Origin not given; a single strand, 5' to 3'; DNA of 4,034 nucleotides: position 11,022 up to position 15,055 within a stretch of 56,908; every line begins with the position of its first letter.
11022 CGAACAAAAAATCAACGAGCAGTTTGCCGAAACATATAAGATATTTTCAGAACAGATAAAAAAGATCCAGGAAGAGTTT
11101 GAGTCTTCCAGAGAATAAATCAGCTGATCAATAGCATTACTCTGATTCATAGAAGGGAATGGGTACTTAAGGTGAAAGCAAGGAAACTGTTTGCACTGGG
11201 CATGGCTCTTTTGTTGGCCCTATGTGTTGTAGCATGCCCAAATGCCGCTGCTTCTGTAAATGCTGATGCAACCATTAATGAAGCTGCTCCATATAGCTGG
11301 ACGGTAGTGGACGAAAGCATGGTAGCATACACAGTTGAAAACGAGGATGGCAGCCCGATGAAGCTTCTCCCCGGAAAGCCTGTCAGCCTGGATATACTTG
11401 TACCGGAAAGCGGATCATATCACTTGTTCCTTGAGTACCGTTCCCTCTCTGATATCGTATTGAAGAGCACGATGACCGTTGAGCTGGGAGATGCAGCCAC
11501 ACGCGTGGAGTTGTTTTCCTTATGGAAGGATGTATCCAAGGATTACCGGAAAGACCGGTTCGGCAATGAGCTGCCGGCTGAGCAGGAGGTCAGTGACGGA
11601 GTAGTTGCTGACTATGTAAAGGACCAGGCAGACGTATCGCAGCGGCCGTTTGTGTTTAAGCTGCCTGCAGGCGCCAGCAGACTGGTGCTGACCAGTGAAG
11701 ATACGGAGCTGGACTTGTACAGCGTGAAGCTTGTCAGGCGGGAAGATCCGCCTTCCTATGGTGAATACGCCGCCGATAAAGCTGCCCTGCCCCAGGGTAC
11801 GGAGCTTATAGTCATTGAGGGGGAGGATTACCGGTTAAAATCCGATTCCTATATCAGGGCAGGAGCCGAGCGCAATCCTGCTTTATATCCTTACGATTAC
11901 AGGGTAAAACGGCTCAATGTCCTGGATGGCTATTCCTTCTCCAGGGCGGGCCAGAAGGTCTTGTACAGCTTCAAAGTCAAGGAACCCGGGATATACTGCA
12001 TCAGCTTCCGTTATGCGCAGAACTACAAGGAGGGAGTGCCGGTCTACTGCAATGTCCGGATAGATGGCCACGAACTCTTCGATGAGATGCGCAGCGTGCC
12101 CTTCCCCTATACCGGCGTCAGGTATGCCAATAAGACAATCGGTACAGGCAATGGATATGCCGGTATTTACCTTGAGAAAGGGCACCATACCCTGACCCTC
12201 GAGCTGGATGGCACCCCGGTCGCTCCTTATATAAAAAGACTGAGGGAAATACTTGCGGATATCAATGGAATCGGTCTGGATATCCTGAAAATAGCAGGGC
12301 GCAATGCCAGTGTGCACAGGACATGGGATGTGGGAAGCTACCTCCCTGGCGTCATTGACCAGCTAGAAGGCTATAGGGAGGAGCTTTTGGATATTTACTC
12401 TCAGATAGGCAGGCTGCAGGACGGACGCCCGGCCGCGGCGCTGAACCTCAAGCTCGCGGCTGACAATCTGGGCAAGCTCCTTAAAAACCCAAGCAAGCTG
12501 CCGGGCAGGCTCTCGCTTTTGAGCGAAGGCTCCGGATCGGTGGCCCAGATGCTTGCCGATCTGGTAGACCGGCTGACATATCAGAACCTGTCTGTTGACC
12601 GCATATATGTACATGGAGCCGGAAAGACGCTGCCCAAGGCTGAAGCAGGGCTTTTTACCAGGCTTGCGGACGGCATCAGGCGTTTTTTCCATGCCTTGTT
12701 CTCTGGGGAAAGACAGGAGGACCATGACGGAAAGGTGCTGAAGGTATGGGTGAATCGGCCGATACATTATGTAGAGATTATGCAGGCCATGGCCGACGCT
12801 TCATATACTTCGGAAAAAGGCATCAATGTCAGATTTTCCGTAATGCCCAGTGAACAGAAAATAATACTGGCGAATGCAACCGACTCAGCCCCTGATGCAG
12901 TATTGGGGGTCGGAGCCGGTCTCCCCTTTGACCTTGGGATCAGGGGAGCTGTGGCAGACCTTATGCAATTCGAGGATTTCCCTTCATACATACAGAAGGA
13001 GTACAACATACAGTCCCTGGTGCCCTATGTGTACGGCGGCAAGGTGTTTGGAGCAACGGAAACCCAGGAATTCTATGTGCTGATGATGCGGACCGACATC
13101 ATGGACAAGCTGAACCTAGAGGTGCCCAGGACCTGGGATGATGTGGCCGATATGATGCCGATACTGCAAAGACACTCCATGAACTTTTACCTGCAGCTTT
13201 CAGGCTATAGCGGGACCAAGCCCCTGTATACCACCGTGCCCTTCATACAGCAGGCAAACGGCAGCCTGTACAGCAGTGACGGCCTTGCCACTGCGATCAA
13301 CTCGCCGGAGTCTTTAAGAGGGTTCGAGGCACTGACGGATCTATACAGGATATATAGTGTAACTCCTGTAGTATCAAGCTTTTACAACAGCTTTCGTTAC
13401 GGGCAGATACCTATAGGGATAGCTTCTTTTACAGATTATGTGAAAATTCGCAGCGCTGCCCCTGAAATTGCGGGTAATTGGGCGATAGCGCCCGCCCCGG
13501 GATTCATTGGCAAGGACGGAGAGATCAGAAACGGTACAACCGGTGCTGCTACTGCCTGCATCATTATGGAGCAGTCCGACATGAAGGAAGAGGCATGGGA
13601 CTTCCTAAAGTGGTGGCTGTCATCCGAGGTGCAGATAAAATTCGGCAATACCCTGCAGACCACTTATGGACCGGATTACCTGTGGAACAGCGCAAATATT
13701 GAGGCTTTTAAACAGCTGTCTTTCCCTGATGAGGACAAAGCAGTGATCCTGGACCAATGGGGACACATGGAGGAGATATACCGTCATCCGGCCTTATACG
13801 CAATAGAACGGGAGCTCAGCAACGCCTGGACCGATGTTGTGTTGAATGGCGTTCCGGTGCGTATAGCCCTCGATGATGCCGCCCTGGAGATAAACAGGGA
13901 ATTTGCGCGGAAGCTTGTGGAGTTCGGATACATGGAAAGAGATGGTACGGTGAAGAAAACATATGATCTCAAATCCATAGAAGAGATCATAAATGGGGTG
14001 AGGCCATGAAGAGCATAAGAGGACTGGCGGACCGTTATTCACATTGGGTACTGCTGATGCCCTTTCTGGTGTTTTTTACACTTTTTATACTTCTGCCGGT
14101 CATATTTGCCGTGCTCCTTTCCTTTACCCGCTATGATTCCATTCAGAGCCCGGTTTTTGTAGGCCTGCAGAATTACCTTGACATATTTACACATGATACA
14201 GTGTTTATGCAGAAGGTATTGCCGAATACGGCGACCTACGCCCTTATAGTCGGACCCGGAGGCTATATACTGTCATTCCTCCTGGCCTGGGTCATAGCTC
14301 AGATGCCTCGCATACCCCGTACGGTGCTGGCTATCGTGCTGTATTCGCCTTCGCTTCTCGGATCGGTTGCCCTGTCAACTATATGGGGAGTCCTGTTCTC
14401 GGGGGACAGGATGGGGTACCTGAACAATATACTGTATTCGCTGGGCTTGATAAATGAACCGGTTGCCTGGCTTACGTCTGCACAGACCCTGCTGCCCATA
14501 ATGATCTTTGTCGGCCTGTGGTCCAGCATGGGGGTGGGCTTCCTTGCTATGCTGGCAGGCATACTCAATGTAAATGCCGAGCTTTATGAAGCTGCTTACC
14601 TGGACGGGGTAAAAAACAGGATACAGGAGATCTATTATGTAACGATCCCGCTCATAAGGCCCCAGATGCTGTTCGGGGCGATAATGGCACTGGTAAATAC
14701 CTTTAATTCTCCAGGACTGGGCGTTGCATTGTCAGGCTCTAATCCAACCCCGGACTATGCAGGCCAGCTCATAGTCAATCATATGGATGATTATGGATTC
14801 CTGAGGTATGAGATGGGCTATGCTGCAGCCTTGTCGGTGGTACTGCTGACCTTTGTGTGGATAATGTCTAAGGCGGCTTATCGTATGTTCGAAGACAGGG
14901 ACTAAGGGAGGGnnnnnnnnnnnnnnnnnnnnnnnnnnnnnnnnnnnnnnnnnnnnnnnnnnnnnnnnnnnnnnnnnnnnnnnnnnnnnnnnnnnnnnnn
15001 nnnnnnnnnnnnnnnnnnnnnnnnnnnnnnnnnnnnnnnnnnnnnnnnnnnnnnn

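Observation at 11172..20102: Translationally coupled core module: giant CBM-fused SBP, two permeases, NHL-propeller/Yip1 protein and DUF5696-like lipoprotein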

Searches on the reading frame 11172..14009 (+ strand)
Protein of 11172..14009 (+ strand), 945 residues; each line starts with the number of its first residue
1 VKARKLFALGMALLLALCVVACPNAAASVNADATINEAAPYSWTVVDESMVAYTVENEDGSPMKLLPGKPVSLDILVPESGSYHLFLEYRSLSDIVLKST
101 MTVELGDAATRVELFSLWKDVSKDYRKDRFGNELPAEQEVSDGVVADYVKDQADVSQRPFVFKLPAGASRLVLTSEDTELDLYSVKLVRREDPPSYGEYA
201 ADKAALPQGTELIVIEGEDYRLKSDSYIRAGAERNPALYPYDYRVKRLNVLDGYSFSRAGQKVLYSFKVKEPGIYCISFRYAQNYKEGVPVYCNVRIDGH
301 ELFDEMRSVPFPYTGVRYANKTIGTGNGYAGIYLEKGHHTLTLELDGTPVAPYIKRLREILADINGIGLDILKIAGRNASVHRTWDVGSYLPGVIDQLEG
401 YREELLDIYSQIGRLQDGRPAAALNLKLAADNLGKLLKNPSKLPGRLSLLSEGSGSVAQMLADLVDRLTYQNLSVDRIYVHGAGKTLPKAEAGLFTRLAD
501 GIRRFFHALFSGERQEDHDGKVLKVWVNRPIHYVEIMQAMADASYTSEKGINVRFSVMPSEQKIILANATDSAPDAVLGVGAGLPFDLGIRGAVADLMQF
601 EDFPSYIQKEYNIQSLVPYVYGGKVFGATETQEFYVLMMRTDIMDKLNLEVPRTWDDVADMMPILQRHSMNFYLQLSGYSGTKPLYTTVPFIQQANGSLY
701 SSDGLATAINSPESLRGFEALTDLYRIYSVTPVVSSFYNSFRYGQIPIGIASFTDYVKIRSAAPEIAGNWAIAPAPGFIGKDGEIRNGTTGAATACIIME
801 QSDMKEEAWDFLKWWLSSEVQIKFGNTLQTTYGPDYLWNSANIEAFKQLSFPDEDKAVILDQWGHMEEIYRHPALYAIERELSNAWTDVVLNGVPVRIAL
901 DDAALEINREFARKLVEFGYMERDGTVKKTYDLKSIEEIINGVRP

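Call 5: search_protein_families(library=pfam, proteins=[window:11172-14009:+], max_evalue=0.01)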
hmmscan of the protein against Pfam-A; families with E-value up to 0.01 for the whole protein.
window:11172-14009:+ (945 aa): 2 families
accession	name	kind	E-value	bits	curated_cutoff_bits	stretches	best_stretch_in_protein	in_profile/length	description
PF01547.30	SBP_bac_1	-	6.1e-18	66.3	26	1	536-821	9-306/307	Bacterial extracellular solute-binding protein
PF13416.11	SBP_bac_8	-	6.2e-16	59.4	27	1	543-829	4-255/279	Bacterial extracellular solute-binding protein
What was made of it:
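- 11172..14009 (+): Giant solute-binding protein (945 aa). It has a signal peptide with a VVAC lipobox, two CBM35-like beta-sandwiches (aa 51-189 and 212-345), a helical bundle (348-510) and a CUT1-type binding domain (522-917). Pfam SBP_bac_1 covers aa 536-821 (call 5).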

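Call 9: search_solved_structures(query=window:11172-14009:+, max_evalue=0.1)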
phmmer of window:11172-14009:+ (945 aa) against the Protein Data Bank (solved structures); distinct sequences matched with E-value up to 0.1: 11.
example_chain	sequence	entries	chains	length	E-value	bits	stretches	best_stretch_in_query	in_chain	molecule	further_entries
5ysb_A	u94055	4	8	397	8.9e-12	46.9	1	517-824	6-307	Lin1841 protein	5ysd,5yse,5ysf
5ci5_A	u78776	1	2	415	1.2e-11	46.5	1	637-824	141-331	Extracellular solute-binding protein family 1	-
5iai_A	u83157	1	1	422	1.5e-05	26.3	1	635-826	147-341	Sugar ABC transporter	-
5f7v_A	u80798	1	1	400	0.00011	23.4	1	588-750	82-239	Lmo0181 protein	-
6dtq_A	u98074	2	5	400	0.00076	20.6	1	621-793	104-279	maltose-binding protein MalE3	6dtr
6hur_A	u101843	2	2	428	0.0021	19.2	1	606-679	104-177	ABC transporter substrate-binding protein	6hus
3uor_A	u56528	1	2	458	0.023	15.7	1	749-825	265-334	ABC transporter sugar binding protein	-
1elj_A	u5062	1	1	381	0.034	15.1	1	685-824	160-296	MALTODEXTRIN-BINDING PROTEIN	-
4g68_B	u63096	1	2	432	0.041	14.9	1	567-664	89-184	ABC transporter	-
4g68_A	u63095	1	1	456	0.045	14.7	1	598-664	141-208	ABC transporter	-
7c14_A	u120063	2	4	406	0.078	14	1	612-833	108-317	Sugar ABC transporter, periplasmic sugar-binding protein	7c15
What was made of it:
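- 11172..14009 (+): By sequence the best PDB match is Lin1841 (5ysb, E 9e-12; call 9).
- The binding domain's closest solved relative by sequence is Lin1841 (call 9).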

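Call 47: find_homologous_proteins(query=window:11172-14009:+, max_evalue=1e-10)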
Query window:11172-14009:+ (945 aa): 32 proteins with E <= 1e-10 among 8000 candidates.
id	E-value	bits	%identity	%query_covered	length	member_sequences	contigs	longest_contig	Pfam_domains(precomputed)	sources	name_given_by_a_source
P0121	0.0e+0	2036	100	95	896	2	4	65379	PF13416.12,PF01547.31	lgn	-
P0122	0.0e+0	1382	64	100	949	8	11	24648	PF13416.12,PF01547.31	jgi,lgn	-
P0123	0.0e+0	1340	61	100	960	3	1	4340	PF13416.12,PF01547.31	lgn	-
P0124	0.0e+0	1304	60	99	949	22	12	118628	PF13416.12,PF01547.31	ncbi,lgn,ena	-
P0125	0.0e+0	1295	60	99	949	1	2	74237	PF13416.12,PF01547.31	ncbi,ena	-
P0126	0.0e+0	1240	58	100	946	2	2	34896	PF13416.12,PF16990.12,PF01547.31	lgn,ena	-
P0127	0.0e+0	1215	58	95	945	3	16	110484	PF13416.12,PF01547.31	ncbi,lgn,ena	-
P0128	0.0e+0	1203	57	100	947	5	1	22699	PF13416.12,PF01547.31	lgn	-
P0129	0.0e+0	1199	58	99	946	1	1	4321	PF13416.12,PF01547.31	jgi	jgi:ABC-type glycerol-3-phosphate transport system substrate-binding protein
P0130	0.0e+0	1196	56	100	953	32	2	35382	PF13416.12,PF01547.31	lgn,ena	-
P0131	0.0e+0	1170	57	99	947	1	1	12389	PF13416.12,PF01547.31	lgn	-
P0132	0.0e+0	1164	56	95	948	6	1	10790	PF13416.12,PF01547.31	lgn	-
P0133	0.0e+0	1159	57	96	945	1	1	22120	PF01547.31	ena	-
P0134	0.0e+0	1139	57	93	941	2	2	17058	PF13416.12,PF01547.31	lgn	-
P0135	0.0e+0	1113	56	92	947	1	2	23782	PF13416.12,PF01547.31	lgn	-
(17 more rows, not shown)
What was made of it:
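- Tried and rejected: I rejected this: the 945-aa GTG start gives a signal peptide, and homologues are 940-1030 aa (call 47).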

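Call 61: predict_structure(alignment_id=A3)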
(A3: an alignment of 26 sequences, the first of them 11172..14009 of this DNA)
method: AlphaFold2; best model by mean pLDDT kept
length: 945 residues; sequences in the alignment: 26
mean_pLDDT: 87.7   pTM: 0.83
mean pLDDT of the five models: 87.7, 86.7, 85.7, 85.3, 84.1
residues with pLDDT >= 90: 565; 70-90: 311; 50-70: 38; < 50: 31
segments of 3 or more residues with pLDDT < 50: 20-40, 514-519, 943-945
pLDDT, mean of each block of 10 residues (from residue 1): 68 64 31 29 85 90 91 93 95 87 92 93 83 89 92 91 94 92 95 91 91 94 94 88 91 91 95 95 89 95 93 91 84 95 95 92 80 63 73 90 94 77 89 92 82 79 87 95 89 86 84 51 92 90 90 90 86 92 93 94 92 94 93 95 90 96 82 86 89 95 92 96 91 80 87 91 79 95 91 95 95 97 93 90 94 92 94 94 95 94 96 92 86 87 53
secondary structure, 60 per line:
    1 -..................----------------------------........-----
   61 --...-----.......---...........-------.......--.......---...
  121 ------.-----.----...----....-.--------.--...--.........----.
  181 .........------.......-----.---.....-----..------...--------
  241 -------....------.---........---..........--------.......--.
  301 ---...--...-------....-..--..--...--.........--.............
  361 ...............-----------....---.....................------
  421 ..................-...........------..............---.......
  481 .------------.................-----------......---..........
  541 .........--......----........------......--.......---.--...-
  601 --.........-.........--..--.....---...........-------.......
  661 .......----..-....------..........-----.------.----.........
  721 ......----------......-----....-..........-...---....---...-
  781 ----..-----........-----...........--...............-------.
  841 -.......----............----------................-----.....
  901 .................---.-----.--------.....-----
elements in order (helices of 4 or more, strands of 3 or more residues): H2-19 E51-55 E63-65 E71-77 E81-91 E99-105 E108-114 E118-120 E138-140 E145-148 E162-164 E167-175 E180-189 H196-202 E212-216 E230-232 E248-251 E262-269 E273-282 E291-297 E309-311 E319-322 E332-334 E337-345 H348-375 H387-390 H394-414 H421-438 H440-450 H457-469 E474-481 H494-510 E522-527 H531-549 E552-557 H562-569 E576-581 H584-590 H603-610 H613-619 E628-632 E636-640 H641-646 H655-667 H675-678 H685-694 H712-726 H737-742 E748-751 H753-762 E770-773 E777-779 E792-799 H805-815 H818-832 H843-848 H853-864 H875-890 H896-917 H936-940
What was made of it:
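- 11172..14009 (+): The AlphaFold2 model has pLDDT 87.7 (call 61).
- On CBM35: The model has two beta-sandwiches (call 61).
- Checked: AlphaFold2 of the binding protein (call 61, pLDDT 87.7) gives beta-sandwiches at 51-189 and 212-345, a helical bundle at 348-510 and the binding domain at 522-917.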

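Call 63: search_protein_families(library=pfam, alignment_id=A3, max_evalue=0.01)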
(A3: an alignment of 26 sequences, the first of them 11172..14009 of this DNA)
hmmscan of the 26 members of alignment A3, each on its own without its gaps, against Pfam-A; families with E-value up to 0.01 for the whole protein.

A. member 1, window:11172-14009:+ (945 aa): 2 families
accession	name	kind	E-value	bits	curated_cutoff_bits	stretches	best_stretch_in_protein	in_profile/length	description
PF01547.30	SBP_bac_1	-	6.1e-18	66.3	26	1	536-821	9-306/307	Bacterial extracellular solute-binding protein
PF13416.11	SBP_bac_8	-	6.2e-16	59.4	27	1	543-829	4-255/279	Bacterial extracellular solute-binding protein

B. families by the number of members that match (of 26 scanned): 5 families
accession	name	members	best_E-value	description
PF01547.30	SBP_bac_1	26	1.1e-26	Bacterial extracellular solute-binding protein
PF13416.11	SBP_bac_8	25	3e-23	Bacterial extracellular solute-binding protein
PF16990.11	CBM_35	10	9.6e-06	Carbohydrate binding module (family 35)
PF25275.1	Golvesin_C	4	0.00098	Golvesin C-terminal domain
PF09394.16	Inhibitor_I42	1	0.0012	Chagasin family peptidase inhibitor I42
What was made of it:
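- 11172..14009 (+): Weak CBM_35 hits occur in 10 of 26 homologues (call 63).
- On CBM35: Ten of 26 homologues give weak CBM_35 hits, the best at E 1e-5 (call 63).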

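Call 64: fold_search(model_id=the predicted structure, library=pdb)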
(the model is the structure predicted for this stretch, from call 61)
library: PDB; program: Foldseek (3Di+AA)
matches with E <= 10: 1583; with E <= 0.001: 1067
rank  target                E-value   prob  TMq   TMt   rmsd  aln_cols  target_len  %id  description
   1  5ci5_B                8.7e-22  1.00  0.33  0.71   5.2       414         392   19  Crystal Structure of an ABC transporter Solute Binding Protein from Thermotoga Lettingae TMO (Tlet_1705, TARGET EFI-51 (released 2015-07-22)
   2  5ci5_A                1.6e-20  1.00  0.33  0.71   5.3       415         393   19  Crystal Structure of an ABC transporter Solute Binding Protein from Thermotoga Lettingae TMO (Tlet_1705, TARGET EFI-51 (released 2015-07-22)
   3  9xf5_A                1.5e-19  1.00  0.34  0.76   4.6       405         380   19  Cycloisomaltooligosaccharide binding protein in complex with cycloisomaltooctaose (released 2026-03-25)
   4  3jzj_A                1.1e-18  1.00  0.33  0.71   5.1       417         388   18  Crystal structures of the GacH receptor of Streptomyces glaucescens GLA.O in the unliganded form and in complex with a (released 2010-02-16)
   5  3k01                  1.2e-18  1.00  0.35  0.79   3.7       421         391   17  Crystal structures of the GacH receptor of Streptomyces glaucescens GLA.O in the unliganded form and in complex with aca (released 2010-02-16)
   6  9xfu_A                1.3e-18  1.00  0.34  0.75   4.8       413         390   19  Cycloisomaltooligosaccharide binding protein in complex with isomaltoheptaose (released 2026-03-25)
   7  5f7v_A                1.8e-18  1.00  0.33  0.74   4.5       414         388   19  ABC substrate-binding protein Lmo0181 from Listeria monocytogenes in complex with cycloalternan (released 2016-09-07)
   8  4xzs_B                2.0e-18  1.00  0.33  0.67   5.1       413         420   18  Crystal Structure of TRIAP1-MBP fusion (released 2016-01-20)
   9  1mpb                  2.4e-18  1.00  0.35  0.85   3.6       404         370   18  MALTODEXTRIN-BINDING PROTEIN (MALTOSE-BINDING PROTEIN) MUTANT, WITH ARGININE REPLACING TRYPTOPHAN AT POSITION 230 (TRP-2 (released 1995-10-15)
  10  5ysb_A                2.9e-18  1.00  0.36  0.84   3.3       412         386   22  Crystal structure of beta-1,2-glucooligosaccharide binding protein in ligand-free form (released 2018-05-02)
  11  5yse_A                2.9e-18  1.00  0.34  0.77   4.3       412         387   21  Crystal structure of beta-1,2-glucooligosaccharide binding protein in complex with sophorotetraose (released 2018-05-02)
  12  6m4w_A                2.9e-18  1.00  0.32  0.68   5.0       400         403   19  Crystal structure of MBP fused split FKBP-FRB T2098L mutant in complex with rapamycin (released 2020-08-26)
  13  7jtr_A                2.9e-18  1.00  0.31  0.70   5.4       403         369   18  Complex of maltose-binding protein (MBP) with single-chain Fv (scFv) (released 2021-05-05)
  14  4bla_C                3.1e-18  1.00  0.35  0.45   3.2       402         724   18  Crystal structure of full-length human Suppressor of fused (SUFU) mutant lacking a regulatory subdomain (crystal form  (released 2013-11-27)
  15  6wbh_A                3.1e-18  1.00  0.32  0.63   6.1       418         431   18  Crystal structure of mRECK(CC4) in fusion with engineered MBP at medium resolution (released 2020-06-17)
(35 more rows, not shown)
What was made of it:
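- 11172..14009 (+): By fold the best matches are Tlet_1705, a cycloisomaltooligosaccharide-binding protein, GacH, Lmo0181 (cycloalternan) and Lin1841 (call 64).
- On CUT1-type binding-protein-dependent ABC sugar importer: The fold matches MalE-like binding proteins (call 64).
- Closest known: Listeria innocua beta-1,2-gluco-oligosaccharide ABC importer. Same: Lin1841 is the closest solved sequence relative of the giant binding protein's C-terminal half (E 9e-12, call 9; fold TM 0.84, 22% identity, call 64).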

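Call 71: search_protein_families(library=ncbifam, proteins=[window:11172-14009:+], max_evalue=0.001)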
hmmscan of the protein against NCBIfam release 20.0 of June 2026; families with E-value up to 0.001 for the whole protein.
window:11172-14009:+ (945 aa): 0 families

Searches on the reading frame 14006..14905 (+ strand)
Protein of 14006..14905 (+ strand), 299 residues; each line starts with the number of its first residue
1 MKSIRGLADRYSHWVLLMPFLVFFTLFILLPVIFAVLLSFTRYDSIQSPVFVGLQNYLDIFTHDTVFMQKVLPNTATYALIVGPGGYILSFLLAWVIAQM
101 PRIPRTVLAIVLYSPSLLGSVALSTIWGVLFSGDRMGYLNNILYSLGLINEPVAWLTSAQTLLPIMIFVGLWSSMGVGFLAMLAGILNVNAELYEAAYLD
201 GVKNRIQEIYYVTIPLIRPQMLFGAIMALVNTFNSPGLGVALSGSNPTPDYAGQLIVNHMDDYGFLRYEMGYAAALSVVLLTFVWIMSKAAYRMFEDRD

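Call 5: search_protein_families(library=pfam, proteins=[window:14006-14905:+], max_evalue=0.01)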
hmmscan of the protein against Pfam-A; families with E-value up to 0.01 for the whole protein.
window:14006-14905:+ (299 aa): 1 family
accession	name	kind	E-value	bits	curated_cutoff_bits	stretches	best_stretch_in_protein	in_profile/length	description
PF00528.27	BPD_transp_1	-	3e-09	37.3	26.4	1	92-284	3-170/184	Binding-protein-dependent transport system inner membrane component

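Call 71: search_protein_families(library=ncbifam, proteins=[window:14006-14905:+], max_evalue=0.001)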
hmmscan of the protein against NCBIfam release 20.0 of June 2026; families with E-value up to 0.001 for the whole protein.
window:14006-14905:+ (299 aa): 2 families
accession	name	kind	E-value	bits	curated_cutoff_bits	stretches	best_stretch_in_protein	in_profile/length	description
NF040931.1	ABC_arch_GlcT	equivalog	2.4e-15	56.9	360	1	18-279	3-255/278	glucose ABC transporter permease GlcT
NF043074.1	MMSYN1_0196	equivalog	1.1e-07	31.5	350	1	12-100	9-95/277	spermidine/putrescine ABC transporter permease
